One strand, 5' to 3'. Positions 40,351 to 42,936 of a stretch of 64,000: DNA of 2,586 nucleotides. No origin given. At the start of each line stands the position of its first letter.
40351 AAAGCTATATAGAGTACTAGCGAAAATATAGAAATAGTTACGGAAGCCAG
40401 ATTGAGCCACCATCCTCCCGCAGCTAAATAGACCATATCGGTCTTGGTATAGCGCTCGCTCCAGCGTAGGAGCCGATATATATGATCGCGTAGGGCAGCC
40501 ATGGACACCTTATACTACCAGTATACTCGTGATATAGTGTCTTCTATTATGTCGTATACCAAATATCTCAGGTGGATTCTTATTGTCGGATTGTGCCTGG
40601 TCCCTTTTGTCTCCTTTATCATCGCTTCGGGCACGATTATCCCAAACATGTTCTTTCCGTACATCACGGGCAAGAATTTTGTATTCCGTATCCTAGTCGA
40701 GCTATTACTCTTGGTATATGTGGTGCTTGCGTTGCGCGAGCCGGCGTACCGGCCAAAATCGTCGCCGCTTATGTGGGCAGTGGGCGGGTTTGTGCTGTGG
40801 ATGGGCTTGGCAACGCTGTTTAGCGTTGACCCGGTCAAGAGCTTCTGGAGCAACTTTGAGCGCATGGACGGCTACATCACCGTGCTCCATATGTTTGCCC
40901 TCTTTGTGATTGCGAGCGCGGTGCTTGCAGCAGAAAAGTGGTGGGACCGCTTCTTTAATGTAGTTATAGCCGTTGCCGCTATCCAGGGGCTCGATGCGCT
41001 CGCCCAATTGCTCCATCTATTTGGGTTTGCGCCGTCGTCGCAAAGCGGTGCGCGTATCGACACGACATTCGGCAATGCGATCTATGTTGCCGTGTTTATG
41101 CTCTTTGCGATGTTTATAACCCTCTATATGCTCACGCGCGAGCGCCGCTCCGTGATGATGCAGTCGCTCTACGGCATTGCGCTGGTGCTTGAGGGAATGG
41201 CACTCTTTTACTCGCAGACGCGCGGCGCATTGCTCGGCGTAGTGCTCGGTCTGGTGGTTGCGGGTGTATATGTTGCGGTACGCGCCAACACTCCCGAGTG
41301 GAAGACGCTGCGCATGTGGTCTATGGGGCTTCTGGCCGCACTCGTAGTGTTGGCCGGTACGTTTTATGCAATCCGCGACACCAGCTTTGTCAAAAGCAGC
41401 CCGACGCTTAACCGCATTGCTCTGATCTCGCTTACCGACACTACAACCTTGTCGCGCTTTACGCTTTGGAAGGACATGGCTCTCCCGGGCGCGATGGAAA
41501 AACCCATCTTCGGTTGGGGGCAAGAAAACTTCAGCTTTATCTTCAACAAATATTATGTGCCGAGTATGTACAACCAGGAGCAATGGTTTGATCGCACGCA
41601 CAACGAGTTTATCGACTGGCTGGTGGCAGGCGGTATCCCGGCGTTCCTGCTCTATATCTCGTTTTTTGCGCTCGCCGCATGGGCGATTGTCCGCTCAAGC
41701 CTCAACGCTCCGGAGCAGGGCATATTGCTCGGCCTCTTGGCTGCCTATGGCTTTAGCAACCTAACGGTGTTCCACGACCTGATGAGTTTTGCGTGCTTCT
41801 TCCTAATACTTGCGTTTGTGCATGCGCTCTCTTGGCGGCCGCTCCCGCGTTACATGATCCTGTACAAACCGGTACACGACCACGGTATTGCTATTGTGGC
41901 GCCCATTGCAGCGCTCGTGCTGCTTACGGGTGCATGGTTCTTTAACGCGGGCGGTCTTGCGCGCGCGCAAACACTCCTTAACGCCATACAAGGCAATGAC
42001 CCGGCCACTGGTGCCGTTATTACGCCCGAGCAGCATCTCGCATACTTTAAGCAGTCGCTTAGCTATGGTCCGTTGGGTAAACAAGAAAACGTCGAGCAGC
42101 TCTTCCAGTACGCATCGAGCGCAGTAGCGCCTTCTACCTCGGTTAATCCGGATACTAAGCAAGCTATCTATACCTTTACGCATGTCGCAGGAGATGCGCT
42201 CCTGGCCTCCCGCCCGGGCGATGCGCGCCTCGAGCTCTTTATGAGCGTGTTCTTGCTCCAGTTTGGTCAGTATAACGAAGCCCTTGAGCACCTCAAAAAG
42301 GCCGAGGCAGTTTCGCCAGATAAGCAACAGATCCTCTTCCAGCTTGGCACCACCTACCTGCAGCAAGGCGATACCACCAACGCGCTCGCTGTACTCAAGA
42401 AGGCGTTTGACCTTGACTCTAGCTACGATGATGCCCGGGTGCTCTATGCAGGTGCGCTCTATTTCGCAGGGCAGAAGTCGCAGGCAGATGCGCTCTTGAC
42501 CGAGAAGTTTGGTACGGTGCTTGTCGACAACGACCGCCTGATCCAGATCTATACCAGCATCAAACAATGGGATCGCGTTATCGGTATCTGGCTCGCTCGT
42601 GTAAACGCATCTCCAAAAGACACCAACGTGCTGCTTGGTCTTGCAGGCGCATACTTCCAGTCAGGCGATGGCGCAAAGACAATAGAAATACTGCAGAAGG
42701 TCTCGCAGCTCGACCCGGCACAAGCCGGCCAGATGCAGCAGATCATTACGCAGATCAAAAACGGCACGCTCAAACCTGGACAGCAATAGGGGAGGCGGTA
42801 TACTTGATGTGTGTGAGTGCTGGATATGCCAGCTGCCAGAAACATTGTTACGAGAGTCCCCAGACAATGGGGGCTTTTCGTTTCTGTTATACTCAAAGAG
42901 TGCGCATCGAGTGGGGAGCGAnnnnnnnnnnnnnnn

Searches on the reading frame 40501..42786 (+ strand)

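Call 22: search_protein_families(library=pfam, proteins=[window:40501-42786:+], max_evalue=0.001)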
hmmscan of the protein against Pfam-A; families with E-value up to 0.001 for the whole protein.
window:40501-42786:+ (762 aa): 14 families
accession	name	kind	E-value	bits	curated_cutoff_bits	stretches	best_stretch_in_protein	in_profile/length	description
PF04932.20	Wzy_C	-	1.5e-21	77.2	31.7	1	227-386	2-149/149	O-Antigen ligase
PF14559.12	TPR_19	-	8.2e-18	64.9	25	2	620-666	2-48/68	Tetratricopeptide repeat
PF13414.12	TPR_11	-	5.5e-11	42.4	26.8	1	589-623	8-42/42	TPR repeat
PF13428.12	TPR_14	-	2e-10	40.7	23.5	0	611-650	3-42/44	Tetratricopeptide repeat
PF12895.13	ANAPC3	-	2.9e-10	40.7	27.2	1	589-666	3-79/82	Anaphase-promoting complex, cyclosome, subunit 3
PF13181.12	TPR_8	-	1.4e-09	37.7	25.7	1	610-641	2-33/34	Tetratricopeptide repeat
PF13424.12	TPR_12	-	6.6e-09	36.3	30.1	1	579-639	7-75/77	Tetratricopeptide repeat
PF00515.34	TPR_1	-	6.7e-09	35.6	27.8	0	611-642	3-34/34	Tetratricopeptide repeat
PF13432.12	TPR_16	-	1.4e-08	35.5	32.7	1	585-640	7-62/65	Tetratricopeptide repeat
PF07719.23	TPR_2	-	4.5e-08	33.1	27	0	611-640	3-32/34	Tetratricopeptide repeat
PF23914.1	TPR_CcmH_CycH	-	1e-06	29.1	42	0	615-666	56-110/158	Cytochrome c-type biogenesis protein H TPR domain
PF14561.12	TPR_20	-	3.8e-05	24.4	25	0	593-646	6-61/90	Tetratricopeptide repeat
PF13174.12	TPR_6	-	0.00022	22.1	26.3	0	612-634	3-25/33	Tetratricopeptide repeat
PF25058.1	ARM_TT21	-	0.00031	21.2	27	0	584-650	66-135/155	Tetratricopeptide repeat protein 21 ARM repeat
